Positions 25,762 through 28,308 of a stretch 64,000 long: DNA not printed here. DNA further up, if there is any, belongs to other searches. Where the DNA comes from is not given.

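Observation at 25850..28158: Fur box in front of a diheme cytochrome c / FTR1 fusion permease: self-contained redox-coupled iron uptake unit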

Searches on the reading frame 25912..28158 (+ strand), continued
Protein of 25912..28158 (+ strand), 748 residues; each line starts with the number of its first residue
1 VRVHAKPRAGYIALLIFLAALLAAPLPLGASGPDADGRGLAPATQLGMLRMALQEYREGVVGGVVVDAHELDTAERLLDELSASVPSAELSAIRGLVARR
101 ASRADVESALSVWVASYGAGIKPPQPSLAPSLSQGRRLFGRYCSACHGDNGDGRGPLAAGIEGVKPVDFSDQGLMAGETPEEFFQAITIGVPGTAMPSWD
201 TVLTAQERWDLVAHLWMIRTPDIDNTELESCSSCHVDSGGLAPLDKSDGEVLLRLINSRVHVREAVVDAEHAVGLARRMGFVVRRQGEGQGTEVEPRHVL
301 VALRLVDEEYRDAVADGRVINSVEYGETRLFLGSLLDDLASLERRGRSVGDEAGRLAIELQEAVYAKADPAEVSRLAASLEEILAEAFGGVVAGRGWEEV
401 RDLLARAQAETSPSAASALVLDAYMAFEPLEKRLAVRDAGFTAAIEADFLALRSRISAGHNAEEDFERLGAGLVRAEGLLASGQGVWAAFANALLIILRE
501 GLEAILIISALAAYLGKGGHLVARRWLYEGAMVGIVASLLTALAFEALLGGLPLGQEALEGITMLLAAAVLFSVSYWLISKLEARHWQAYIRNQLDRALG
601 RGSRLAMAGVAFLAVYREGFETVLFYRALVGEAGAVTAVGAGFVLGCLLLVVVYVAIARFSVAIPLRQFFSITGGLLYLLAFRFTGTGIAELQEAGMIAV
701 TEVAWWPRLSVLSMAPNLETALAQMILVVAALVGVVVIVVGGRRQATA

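Call 22: find_encoding_contigs(protein=P0008, flank=6000, max_places=2)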
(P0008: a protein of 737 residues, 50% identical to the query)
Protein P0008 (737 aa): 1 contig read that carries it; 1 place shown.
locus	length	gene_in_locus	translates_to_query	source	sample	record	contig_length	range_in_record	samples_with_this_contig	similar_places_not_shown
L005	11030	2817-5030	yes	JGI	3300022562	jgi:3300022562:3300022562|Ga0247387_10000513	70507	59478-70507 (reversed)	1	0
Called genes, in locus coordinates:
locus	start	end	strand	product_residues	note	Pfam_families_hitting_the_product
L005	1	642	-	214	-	?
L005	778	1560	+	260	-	PF07879:PHB_acc_N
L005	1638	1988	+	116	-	-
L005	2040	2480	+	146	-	PF01475:FUR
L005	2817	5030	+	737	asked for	PF00034:Cytochrom_C, PF13442:Cytochrome_CBB3, PF03239:FTR1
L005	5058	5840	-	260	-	PF01026:TatD_DNase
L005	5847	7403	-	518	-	PF00133:tRNA-synt_1, PF01406:tRNA-synt_1e (weak), PF09334:tRNA-synt_1g, PF19303:Anticodon_3 (faint)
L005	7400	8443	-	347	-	PF13177:DNA_pol3_delta2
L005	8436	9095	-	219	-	PF02223:Thymidylate_kin, PF13521:AAA_28, PF13671:AAA_33 (faint)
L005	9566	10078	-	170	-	-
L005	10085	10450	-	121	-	-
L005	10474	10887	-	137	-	-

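Call 23: find_encoding_contigs(protein=P0010, flank=6000, max_places=2)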
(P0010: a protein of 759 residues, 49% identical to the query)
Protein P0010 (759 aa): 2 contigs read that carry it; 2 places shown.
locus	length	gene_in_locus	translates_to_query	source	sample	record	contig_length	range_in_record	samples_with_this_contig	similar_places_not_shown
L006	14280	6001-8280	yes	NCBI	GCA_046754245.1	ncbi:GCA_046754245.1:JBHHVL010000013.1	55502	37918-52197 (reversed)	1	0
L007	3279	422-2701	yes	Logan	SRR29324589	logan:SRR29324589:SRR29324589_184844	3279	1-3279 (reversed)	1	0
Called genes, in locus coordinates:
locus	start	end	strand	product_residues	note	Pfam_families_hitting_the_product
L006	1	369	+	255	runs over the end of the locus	PF00215:OMPdecase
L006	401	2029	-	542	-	PF03453:MoeA_N, PF00994:MoCF_biosynth, PF03454:MoeA_C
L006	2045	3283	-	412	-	PF03453:MoeA_N, PF00994:MoCF_biosynth, PF03454:MoeA_C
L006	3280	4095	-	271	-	PF00795:CN_hydrolase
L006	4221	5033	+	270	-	PF07879:PHB_acc_N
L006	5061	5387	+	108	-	-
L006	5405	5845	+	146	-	PF01475:FUR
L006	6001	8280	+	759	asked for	PF00034:Cytochrom_C, PF13442:Cytochrome_CBB3, PF03239:FTR1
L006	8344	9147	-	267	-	PF01026:TatD_DNase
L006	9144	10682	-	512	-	PF00133:tRNA-synt_1, PF01406:tRNA-synt_1e (weak), PF09334:tRNA-synt_1g, PF00133:tRNA-synt_1 (weak)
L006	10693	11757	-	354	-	PF13177:DNA_pol3_delta2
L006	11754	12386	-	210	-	PF02223:Thymidylate_kin, PF13521:AAA_28 (faint)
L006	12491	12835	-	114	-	-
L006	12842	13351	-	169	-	-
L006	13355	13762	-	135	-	-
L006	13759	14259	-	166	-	PF12019:GspH (weak)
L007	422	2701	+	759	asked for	PF00034:Cytochrom_C, PF13442:Cytochrome_CBB3, PF03239:FTR1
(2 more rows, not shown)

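Call 29: search_solved_structures(query=window:25912-28158:+, max_evalue=1, show_alignments=1)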
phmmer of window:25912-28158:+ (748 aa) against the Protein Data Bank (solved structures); distinct sequences matched with E-value up to 1: 23.
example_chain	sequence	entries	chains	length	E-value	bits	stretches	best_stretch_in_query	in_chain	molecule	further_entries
6h5l_B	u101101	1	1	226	9.8e-17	63.5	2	132-220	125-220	Conserved hypothetical cytochrome protein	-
6lod_E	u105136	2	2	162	1.6e-08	36.4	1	93-218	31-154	Cytochrome c domain-containing protein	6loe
6f0k_E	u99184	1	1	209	2.5e-07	32.4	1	119-218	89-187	Quinol:cytochrome c oxidoreductase monoheme cytochrome subunit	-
6btm_E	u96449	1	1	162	6.9e-05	24.4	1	118-214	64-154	Alternative Complex III subunit E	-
3mk7_C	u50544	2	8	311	8.6e-05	24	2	112-159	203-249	Cytochrome c oxidase, cbb3-type, subunit P | Cbb3-type cytochrome c oxidase subunit CcoP1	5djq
8snh_G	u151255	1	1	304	0.00017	23.1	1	110-157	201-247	Cbb3-type cytochrome c oxidase subunit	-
8k9e_E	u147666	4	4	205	0.0005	21.5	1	124-218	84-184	Cytochrome c domain-containing protein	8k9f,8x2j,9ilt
7o38_A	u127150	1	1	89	0.00072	21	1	135-211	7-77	Cytochrome c-552 Ks_3357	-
8smr_G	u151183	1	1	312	0.0047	18.3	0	131-204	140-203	Cbb3-type cytochrome c oxidase subunit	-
9vr0_A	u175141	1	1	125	0.0066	17.8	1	123-213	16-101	Cytochrome c552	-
7o9u_A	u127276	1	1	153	0.011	17.1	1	123-213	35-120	Cytochrome c552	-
7vzg_C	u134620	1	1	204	0.012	17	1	133-217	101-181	Cytochrome c, mono-and diheme variants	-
1fcd_C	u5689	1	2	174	0.013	16.8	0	87-152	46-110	FLAVOCYTOCHROME C SULFIDE DEHYDROGENASE (CYTOCHROME SUBUNIT)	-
7vzr_C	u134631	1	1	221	0.014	16.7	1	133-217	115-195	Cytochrome c, mono-and diheme variants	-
5mxz_A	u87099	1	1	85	0.015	16.6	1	134-207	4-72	Cytochrome c-552 Ks_3358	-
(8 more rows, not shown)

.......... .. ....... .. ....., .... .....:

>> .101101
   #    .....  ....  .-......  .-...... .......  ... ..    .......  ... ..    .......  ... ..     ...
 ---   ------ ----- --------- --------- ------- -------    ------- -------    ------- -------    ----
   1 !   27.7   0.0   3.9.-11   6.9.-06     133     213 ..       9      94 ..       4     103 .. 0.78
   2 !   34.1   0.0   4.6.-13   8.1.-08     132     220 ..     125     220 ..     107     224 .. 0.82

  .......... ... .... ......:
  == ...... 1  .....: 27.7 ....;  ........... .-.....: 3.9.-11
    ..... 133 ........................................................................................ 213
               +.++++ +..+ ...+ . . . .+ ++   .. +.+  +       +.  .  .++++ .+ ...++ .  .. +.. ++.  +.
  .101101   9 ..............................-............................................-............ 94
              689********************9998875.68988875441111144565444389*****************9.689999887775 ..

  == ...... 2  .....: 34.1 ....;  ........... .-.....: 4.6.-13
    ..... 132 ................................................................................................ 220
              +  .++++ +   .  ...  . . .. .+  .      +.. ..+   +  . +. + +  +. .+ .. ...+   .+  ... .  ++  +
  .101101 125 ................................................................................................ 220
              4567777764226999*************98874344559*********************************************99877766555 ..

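Call 36: predict_structure(alignment_id=A2)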
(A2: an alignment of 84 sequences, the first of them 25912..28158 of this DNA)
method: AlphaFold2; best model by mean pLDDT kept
length: 748 residues; sequences in the alignment: 84
mean_pLDDT: 87.8   pTM: 0.67
mean pLDDT of the five models: 87.8, 86.5, 85.0, 84.7, 84.6
residues with pLDDT >= 90: 452; 70-90: 238; 50-70: 37; < 50: 21
segments of 3 or more residues with pLDDT < 50: 1-6, 24-37
pLDDT, mean of each block of 10 residues (from residue 1): 45 75 49 46 90 95 95 96 92 98 97 90 87 95 96 96 94 94 95 91 92 95 89 72 89 96 95 93 82 82 94 95 94 95 90 97 97 93 85 68 93 87 86 84 94 94 97 91 78 92 91 91 95 95 79 69 87 84 70 83 89 93 87 84 96 91 80 89 92 86 89 90 95 89 80
secondary structure, 60 per line:
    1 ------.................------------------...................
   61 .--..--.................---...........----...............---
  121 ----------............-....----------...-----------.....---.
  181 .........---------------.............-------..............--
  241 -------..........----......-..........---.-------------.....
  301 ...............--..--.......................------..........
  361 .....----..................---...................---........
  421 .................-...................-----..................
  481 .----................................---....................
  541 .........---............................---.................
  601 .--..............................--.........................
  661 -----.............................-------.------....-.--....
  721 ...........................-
elements in order (helices of 4 or more, strands of 3 or more residues): H7-23 H42-59 H68-84 H88-98 H103-117 H132-142 H144-147 H172-176 H180-189 H205-217 H225-238 H248-257 H262-267 H269-278 H296-313 H322-344 H351-365 H370-387 H391-409 H413-437 H439-457 H463-481 H486-517 H521-549 H553-580 H584-601 H604-633 H636-660 H666-694 H718-747

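Call 39: fold_search(model_id=the predicted structure, library=pdb)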
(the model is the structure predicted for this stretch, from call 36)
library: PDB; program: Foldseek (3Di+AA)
matches with E <= 10: 91; with E <= 0.001: 0
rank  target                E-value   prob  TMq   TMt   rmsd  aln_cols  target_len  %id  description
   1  6h5l_B                4.8e-03  1.00  0.12  0.40   5.6       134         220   28  Kuenenia stuttgartiensis reducing HAO-like protein complex Kustc0457/Kustc0458 (released 2019-04-10)
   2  8k9e_E                2.9e-02  1.00  0.12  0.47   4.7       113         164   23  Cryo-EM structure of the photosynthetic alternative complex III from Chloroflexus aurantiacus at 3.3 angstrom (released 2024-03-06)
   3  6f0k_E                6.0e-02  1.00  0.11  0.41   9.7       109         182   28  Alternative complex III (released 2018-05-09)
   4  5mxy                  1.4e-01  1.00  0.10  0.86   2.1        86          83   27  KustC0563 c-type cytochrome (released 2018-02-14)
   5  5mxz                  3.5e-01  1.00  0.10  0.86   1.9        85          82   28  Kustc0563 Y40F mutant (released 2018-02-14)
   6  7e1v_C                4.2e-01  1.00  0.11  0.33   3.8       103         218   16  Cryo-EM structure of apo hybrid respiratory supercomplex consisting of Mycobacterium tuberculosis complexIII and Mycob (released 2021-10-13)
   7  7e1w_O                4.7e-01  0.94  0.12  0.36  12.4       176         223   14  Cryo-EM structure of hybrid respiratory supercomplex consisting of Mycobacterium tuberculosis complexIII and Mycobacte (released 2021-10-27)
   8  6adq_C                5.1e-01  0.97  0.12  0.35  10.8       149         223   20  Respiratory Complex CIII2CIV2SOD2 from Mycobacterium smegmatis (released 2018-11-14)
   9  7e1v_O                6.1e-01  0.91  0.13  0.39   8.4       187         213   17  Cryo-EM structure of apo hybrid respiratory supercomplex consisting of Mycobacterium tuberculosis complexIII and Mycob (released 2021-10-13)
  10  7q21_C                7.4e-01  0.98  0.10  0.30  10.6       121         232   19  III2-IV2 respiratory supercomplex from Corynebacterium glutamicum (released 2022-02-02)
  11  6tp9_A                7.4e-01  0.92  0.07  0.54   8.1        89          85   25  c-type cytochrome NirC (released 2020-04-22)
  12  7qhm_C                9.3e-01  0.90  0.10  0.28  12.1       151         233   15  Cytochrome bcc-aa3 supercomplex (respiratory supercomplex III2/IV2) from Corynebacterium glutamicum (stigmatellin and  (released 2022-05-18)
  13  6tp9_D                1.2e+00  0.82  0.07  0.54   8.2        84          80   27  c-type cytochrome NirC (released 2020-04-22)
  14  9cur_C                1.2e+00  0.09  0.08  0.09  27.7       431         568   12  BmrCD in the inward-facing conformation bound to Hoechsts and lipids (released 2025-08-13)
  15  6tp9_H                1.5e+00  0.75  0.07  0.54   8.4        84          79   24  c-type cytochrome NirC (released 2020-04-22)
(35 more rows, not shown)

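Call 40: search_dna_similar(query=window:25912-28158:+, collection=plasmids, mode=protein, max_rows=30, max_evalue=1e-10)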
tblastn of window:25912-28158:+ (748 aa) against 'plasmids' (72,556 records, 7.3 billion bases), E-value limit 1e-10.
Records with a match: 953; places in all: 976; records where one place covers at least 80% of the query: 0.
Best place of each record, by identity: <60% 953.
By first word of the organism name: Escherichia 796; Sphingobium 24; Klebsiella 20; Cupriavidus 14; Sphingomonas 11; Ralstonia 9; Priestia 9; Novosphingobium 8; Xanthomonas 6; Salmonella 5; and 30 more.
By predicted mobility (MOB-suite, as given by PLSDB): conjugative 741; mobilizable 132; non-mobilizable 80.
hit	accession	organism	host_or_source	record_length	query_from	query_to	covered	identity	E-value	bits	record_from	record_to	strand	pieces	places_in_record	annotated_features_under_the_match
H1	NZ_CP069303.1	Shinella sp. PSBB067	monoisolate,Minnesota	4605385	305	724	56%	32.2%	4e-14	84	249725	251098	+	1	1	none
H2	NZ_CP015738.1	Shinella sp. HZN7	-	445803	303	725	57%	30.7%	1e-14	86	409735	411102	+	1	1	FTR1 family protein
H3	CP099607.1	Comamonadaceae bacterium OTU4NAUVB1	Arabidopsis thaliana,pure culture,leaf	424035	406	744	45%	36.7%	6e-26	122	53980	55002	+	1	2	cytochrome c/FTR1 family iron permease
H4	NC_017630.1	Escherichia coli UM146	-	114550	398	724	44%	37.8%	5e-40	167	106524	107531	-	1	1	none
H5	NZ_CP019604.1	Croceicoccus marinus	-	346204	419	725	41%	38.8%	4e-29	132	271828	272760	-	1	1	cytochrome c/FTR1 family iron permease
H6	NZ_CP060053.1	Croceicoccus marinus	prokaryote,marine sediment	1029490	419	725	41%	38.8%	4e-29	132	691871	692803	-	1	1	none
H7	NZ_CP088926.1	Rhodanobacter denitrificans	soil,well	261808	406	725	43%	37.2%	4e-23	113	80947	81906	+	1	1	FTR1 family protein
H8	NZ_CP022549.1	Sphingorhabdus sp. YGSMI21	cell culture,West sea sediment in South ...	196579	404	725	43%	36.8%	2e-29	133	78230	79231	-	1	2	FTR1 family protein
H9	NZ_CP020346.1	Pasteurella multocida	Oryctolagus cuniculus,lung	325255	420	725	41%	38.7%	5e-36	154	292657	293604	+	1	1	FTR1 family protein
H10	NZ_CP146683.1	Escherichia coli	Homo sapiens,cell culture,Colon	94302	398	724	44%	36.0%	1e-39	166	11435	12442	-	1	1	FTR1 family protein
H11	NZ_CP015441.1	Aurantiacibacter atlanticus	sediment,deep sea sediment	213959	419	725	41%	38.1%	2e-29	134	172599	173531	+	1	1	cytochrome c/FTR1 family iron permease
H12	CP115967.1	Erythrobacteraceae bacterium WH01K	-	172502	419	725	41%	38.1%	2e-29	134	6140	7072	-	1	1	cytochrome c/FTR1 family iron permease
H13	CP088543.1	Escherichia coli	Homo sapiens,blood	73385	398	724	44%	35.7%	6e-40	166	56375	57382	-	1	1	FTR1 family iron permease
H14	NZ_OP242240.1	Escherichia coli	Homo sapiens,stool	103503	398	724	44%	35.7%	6e-40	166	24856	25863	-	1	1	FTR1 family protein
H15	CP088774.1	Escherichia coli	Homo sapiens,blood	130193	398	724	44%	35.7%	6e-40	166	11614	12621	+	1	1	FTR1 family iron permease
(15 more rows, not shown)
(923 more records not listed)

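Call 41: get_annotated_region(hit=H10, flank=4000)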
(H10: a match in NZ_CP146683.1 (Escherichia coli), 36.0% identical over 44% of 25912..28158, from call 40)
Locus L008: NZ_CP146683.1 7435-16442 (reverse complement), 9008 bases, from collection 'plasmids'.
description: Escherichia coli strain MS 196-1 plasmid unnamed2, complete sequence
organism: Escherichia coli (NCBI taxid 562)
taxonomy: Bacteria; Pseudomonadota; Gammaproteobacteria; Enterobacterales; Enterobacteriaceae; Escherichia; Escherichia coli
host: -; source: Homo sapiens,cell culture,Colon; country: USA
typing (MOB-suite, as given by PLSDB): mobilizable; replicon Col156,IncFIB,rep_cluster_2313; relaxase MOBF
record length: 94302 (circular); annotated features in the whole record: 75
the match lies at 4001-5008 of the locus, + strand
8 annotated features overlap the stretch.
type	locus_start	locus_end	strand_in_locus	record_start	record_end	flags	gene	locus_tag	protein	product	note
CDS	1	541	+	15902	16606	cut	-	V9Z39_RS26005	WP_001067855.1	IS6-like element IS26 family transposase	GO:0006313 - DNA transposition [Evidence IEA]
CDS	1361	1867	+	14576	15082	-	-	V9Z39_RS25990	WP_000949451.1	protein disulfide oxidoreductase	-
CDS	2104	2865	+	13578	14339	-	-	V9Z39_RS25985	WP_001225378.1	Na(+)-translocating NADH-quinone reductase subunit C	-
CDS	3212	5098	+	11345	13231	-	-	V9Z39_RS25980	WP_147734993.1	FTR1 family protein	GO:0034755 - iron ion transmembrane transport [Evidence IEA]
CDS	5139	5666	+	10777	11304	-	-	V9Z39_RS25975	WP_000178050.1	iron transporter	-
CDS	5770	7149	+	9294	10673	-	-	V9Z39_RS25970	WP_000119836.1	Fe-S-containing protein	-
CDS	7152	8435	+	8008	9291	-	-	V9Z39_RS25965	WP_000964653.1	ABC transporter permease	-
CDS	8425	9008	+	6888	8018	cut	-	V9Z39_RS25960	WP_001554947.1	FtsX-like permease family protein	-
